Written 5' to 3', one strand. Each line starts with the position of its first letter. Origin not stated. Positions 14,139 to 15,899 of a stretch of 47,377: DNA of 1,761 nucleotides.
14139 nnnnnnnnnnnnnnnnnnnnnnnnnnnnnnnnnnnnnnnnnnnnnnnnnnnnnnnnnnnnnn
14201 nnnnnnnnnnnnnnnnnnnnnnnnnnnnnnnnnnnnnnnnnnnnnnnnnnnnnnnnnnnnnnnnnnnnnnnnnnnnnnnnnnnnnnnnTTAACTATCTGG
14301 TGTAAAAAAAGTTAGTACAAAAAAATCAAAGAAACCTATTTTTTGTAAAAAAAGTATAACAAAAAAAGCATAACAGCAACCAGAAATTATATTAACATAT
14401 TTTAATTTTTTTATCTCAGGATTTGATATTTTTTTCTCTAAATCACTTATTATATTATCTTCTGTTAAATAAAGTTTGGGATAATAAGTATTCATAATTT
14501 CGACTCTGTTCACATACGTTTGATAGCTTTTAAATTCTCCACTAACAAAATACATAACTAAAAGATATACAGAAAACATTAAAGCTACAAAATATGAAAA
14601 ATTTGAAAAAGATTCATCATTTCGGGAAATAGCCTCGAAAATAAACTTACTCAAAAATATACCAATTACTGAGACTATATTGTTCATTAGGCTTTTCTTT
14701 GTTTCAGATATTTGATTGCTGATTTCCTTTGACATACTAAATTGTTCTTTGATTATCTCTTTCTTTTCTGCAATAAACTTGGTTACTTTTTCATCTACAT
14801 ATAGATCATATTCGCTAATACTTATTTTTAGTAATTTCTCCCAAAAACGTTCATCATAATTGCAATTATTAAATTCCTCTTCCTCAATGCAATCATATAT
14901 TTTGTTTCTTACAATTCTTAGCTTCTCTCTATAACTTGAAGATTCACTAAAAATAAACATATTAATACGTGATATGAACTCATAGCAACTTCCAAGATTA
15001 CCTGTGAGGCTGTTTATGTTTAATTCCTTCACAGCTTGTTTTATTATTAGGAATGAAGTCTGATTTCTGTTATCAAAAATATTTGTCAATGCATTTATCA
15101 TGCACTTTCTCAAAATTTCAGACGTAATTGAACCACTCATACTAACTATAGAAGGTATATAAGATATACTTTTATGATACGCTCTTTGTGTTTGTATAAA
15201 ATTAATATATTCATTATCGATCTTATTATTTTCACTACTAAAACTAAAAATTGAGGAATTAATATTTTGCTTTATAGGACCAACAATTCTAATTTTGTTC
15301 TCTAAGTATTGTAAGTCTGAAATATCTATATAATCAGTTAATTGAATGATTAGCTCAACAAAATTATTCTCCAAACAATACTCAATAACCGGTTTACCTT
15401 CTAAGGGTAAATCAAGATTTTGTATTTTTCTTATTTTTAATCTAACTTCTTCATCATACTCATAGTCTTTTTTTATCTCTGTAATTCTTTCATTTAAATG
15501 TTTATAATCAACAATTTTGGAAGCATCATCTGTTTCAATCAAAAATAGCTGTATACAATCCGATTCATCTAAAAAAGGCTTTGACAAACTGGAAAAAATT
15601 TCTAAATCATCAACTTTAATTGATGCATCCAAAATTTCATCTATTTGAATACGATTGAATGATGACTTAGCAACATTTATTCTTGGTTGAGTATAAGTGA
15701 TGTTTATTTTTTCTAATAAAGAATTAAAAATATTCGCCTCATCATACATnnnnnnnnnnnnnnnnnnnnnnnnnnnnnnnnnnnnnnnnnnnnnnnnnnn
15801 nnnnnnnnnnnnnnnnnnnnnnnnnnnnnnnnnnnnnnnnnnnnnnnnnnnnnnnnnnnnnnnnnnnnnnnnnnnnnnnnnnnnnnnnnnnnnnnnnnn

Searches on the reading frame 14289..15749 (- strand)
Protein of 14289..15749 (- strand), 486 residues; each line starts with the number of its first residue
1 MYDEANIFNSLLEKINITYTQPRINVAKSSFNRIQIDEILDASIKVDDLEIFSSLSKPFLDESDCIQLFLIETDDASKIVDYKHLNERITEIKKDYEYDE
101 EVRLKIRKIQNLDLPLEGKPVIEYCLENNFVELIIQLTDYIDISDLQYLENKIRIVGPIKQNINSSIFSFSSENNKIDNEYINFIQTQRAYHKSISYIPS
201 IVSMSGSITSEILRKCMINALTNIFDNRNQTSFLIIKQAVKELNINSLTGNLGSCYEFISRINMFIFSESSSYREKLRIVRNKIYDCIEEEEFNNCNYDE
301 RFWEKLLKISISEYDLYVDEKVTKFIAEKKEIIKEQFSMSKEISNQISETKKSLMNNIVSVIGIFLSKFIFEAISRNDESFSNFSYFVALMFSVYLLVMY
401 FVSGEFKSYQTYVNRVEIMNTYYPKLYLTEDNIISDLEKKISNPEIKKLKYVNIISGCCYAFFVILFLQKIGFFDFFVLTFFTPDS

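Call 4: search_protein_families(library=pfam, proteins=[window:14289-15749:-], max_evalue=1)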
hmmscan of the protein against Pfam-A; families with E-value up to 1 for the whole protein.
window:14289-15749:- (486 aa): 3 families
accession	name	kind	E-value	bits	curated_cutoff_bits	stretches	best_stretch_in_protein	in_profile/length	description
PF02576.22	RimP_N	-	0.087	13.7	22.7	1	28-67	23-60/73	RimP N-terminal domain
PF09878.14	DUF2105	-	0.26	11.5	32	0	437-475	134-172/200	Predicted membrane protein (DUF2105)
PF23353.1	BBS2_hp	-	0.73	10.4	27.7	0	413-454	48-91/98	BBS2 hairpin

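Call 5: search_protein_families(library=padloc, proteins=[window:14289-15749:-], max_evalue=1)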
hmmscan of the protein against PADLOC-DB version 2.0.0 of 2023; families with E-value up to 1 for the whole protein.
window:14289-15749:- (486 aa): 1 family
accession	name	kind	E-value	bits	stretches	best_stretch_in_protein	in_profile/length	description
PDLC03841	LeoBC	-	0.018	12.2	1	278-358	367-450/601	-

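Call 6: search_protein_families(library=ncbifam, proteins=[window:14289-15749:-], max_evalue=1)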
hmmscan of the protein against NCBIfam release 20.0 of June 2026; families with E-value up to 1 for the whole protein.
window:14289-15749:- (486 aa): 1 family
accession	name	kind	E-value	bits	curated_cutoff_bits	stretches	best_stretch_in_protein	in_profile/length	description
NF006244.0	PRK08382.1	equivalog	0.032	14.2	226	1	337-402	43-108/201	putative monovalent cation/H+ antiporter subunit E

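Call 7: search_protein_families(library=phrogs, proteins=[window:14289-15749:-], max_evalue=1)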
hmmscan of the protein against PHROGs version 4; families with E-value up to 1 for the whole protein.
window:14289-15749:- (486 aa): 3 families
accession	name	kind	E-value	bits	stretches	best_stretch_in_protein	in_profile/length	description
phrog_21330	-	unknown function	0.24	12.5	1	235-274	26-64/84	-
phrog_23343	-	unknown function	0.72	11.3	0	296-309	22-35/51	-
phrog_11614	-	unknown function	0.83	10.5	0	79-103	16-39/57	-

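Call 9: find_homologous_proteins(query=window:14289-15749:-)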
Query window:14289-15749:- (486 aa): 8 proteins with E <= 0.001 among 8000 candidates.
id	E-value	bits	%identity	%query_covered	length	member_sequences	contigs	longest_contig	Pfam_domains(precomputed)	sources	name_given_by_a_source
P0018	2.6e-294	994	96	100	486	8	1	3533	-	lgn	-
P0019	1.6e-266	903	87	100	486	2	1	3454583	-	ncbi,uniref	ncbi:hypothetical protein [Enterococcus casseliflavus]|uniref:hypothetical protein n=1 Tax=Enterococ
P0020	1.5e-179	616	64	99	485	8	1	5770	-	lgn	-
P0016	1.6e-133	464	69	68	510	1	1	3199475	-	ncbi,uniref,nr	ncbi:hypothetical protein A5886_001790 [Enterococcus sp. 8G7_MSG3316]|uniref:Uncharacterized protein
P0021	1.0e-112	396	44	99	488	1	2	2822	-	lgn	-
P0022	9.5e-106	373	44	98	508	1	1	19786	-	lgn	-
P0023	9.0e-96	340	40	99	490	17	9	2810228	-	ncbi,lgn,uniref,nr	ncbi:hypothetical protein ACYKX7_000873 [Enterococcus hirae]|uniref:hypothetical protein n=1 Tax=Ent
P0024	5.1e-83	298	47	67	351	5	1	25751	-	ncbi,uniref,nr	ncbi:hypothetical protein [Enterococcus hirae]|uniref:hypothetical protein n=1 Tax=Enterococcus hira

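Call 19: search_solved_structures(query=A2, max_evalue=10)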
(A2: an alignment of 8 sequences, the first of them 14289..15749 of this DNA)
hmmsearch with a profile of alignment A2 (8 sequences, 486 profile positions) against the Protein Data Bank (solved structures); distinct sequences matched with E-value up to 10: 2.
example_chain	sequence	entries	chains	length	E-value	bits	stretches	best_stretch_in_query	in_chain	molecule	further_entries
4hg0_A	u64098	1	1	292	0.22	13.7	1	27-105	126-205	Magnesium and cobalt efflux protein CorC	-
1z0k_B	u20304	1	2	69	0.75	11.9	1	51-100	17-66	FYVE-finger-containing Rab5 effector protein rabenosyn-5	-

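Call 30: predict_structure(alignment_id=A2)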
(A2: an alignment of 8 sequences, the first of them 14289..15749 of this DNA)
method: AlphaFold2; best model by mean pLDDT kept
length: 486 residues; sequences in the alignment: 8
mean_pLDDT: 71.9   pTM: 0.60
mean pLDDT of the five models: 71.9, 71.7, 70.6, 70.4, 67.0
residues with pLDDT >= 90: 80; 70-90: 199; 50-70: 127; < 50: 80
segments of 3 or more residues with pLDDT < 50: 1-4, 336-364, 404-406, 418-449, 483-486
pLDDT, mean of each block of 10 residues (from residue 1): 55 75 87 90 89 82 80 81 90 90 89 90 84 89 91 85 85 85 89 88 72 83 70 58 69 88 89 86 77 63 90 78 55 48 43 45 50 58 66 66 51 49 40 40 47 61 71 61 47
secondary structure, 60 per line:
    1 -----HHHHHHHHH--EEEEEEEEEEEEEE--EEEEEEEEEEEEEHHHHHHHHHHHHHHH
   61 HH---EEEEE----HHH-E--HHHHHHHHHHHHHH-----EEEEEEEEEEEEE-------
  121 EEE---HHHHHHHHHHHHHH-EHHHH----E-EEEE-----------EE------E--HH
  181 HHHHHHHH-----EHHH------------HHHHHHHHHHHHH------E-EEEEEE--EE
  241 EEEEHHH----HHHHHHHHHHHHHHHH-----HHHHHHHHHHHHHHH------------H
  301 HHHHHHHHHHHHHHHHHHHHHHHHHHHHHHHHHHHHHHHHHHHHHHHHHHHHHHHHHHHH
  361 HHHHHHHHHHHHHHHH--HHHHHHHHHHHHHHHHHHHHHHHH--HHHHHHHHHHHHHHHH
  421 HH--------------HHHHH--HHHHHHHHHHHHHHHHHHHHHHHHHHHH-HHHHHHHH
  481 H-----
elements in order: H6-14 E17-30 E33-45 H46-62 E66-70 H82-95 E101-113 E121-123 H127-140 H143-146 E153-156 H179-188 H210-222 E231-236 E239-244 H252-267 H273-287 H300-376 H379-402 H405-422 H437-441 H444-471 H473-481

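Call 71: find_encoding_contigs(protein=P0023, flank=10000, max_places=4)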
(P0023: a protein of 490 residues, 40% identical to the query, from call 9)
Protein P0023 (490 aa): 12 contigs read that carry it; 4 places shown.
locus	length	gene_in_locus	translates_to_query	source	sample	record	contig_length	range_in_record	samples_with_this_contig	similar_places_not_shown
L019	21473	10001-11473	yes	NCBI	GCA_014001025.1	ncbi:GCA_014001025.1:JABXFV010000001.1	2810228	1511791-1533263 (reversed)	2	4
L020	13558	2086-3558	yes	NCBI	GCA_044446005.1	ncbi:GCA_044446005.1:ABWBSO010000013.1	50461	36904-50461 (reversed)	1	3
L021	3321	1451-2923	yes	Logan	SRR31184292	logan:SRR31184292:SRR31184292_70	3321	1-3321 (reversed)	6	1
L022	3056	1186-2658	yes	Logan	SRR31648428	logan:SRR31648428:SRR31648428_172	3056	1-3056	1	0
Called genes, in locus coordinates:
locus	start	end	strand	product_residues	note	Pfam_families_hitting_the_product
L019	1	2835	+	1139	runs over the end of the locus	PF10145:PhageMin_Tail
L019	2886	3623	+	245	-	-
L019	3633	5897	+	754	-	PF06605:Prophage_tail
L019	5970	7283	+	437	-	PF10651:BppU_N (weak), PF01519:DUF16 (faint)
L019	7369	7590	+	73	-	-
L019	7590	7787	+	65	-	PF16938:Phage_holin_Dp1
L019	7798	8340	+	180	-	-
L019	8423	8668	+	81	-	-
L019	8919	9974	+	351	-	-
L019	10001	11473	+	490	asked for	-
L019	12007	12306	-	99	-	PF19385:DUF5960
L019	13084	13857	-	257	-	PF00702:Hydrolase (faint), PF05116:S6PP (faint), PF08282:Hydrolase_3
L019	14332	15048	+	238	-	PF00072:Response_reg, PF00486:Trans_reg_C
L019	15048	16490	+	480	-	PF00672:HAMP, PF00512:HisKA, PF02518:HATPase_c, PF13589:HATPase_c_3 (faint)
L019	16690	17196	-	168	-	-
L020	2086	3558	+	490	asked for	-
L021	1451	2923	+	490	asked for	-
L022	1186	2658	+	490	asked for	-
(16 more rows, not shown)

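Call 75: fold_search(model_id=the predicted structure, library=viral)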
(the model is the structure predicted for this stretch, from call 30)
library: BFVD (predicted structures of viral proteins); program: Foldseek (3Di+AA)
matches with E <= 10: 441; with E <= 0.001: 0
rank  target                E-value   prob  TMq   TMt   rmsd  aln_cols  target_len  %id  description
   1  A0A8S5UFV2            3.8e-02  0.54  0.11  0.18   8.9       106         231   11  Uncharacterized protein [Podoviridae sp. ctnuR9]
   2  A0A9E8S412            1.3e-01  0.80  0.13  0.36   8.0       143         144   11  (no name in the UniProt tables at hand)
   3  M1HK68                2.1e-01  0.23  0.11  0.18  13.9       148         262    9  (no name in the UniProt tables at hand)
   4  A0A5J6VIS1            2.2e-01  0.07  0.11  0.16  18.2       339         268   11  Protein kinase domain protein [Megaviridae environmental sample]
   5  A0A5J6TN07            2.4e-01  0.12  0.06  0.20  18.7       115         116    8  (no name in the UniProt tables at hand)
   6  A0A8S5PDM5            2.5e-01  0.51  0.14  0.33  10.7       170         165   10  Uncharacterized protein [Siphoviridae sp. ct0UO21]
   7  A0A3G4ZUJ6            2.6e-01  0.11  0.11  0.13  32.8       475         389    9  Uncharacterized protein [Edafosvirus sp.]
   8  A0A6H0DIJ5            2.6e-01  0.09  0.05  0.05  20.4       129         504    8  Maturation protein [Charcot virus]
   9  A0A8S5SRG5            2.9e-01  0.16  0.10  0.21  11.5       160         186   10  Uncharacterized protein [Siphoviridae sp. ctLdn10]
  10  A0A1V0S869            3.1e-01  0.28  0.08  0.17  10.7       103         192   14  SWPV1-258 [Shearwaterpox virus]
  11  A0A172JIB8            3.2e-01  0.13  0.09  0.17  14.1       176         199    9  Holliday junction resolvase RusA [Bacillus phage AR9]
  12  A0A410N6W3            3.6e-01  0.02  0.07  0.07  20.9       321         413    6  Prokaryotic polysaccharide deacetylase [Haloferax tailed virus 1]
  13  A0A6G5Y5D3            3.8e-01  0.44  0.11  0.27   7.1       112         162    7  (no name in the UniProt tables at hand)
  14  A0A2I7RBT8            3.8e-01  0.33  0.10  0.29   6.3       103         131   16  (no name in the UniProt tables at hand)
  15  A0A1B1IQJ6            4.0e-01  0.30  0.11  0.27   7.3       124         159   10  (no name in the UniProt tables at hand)
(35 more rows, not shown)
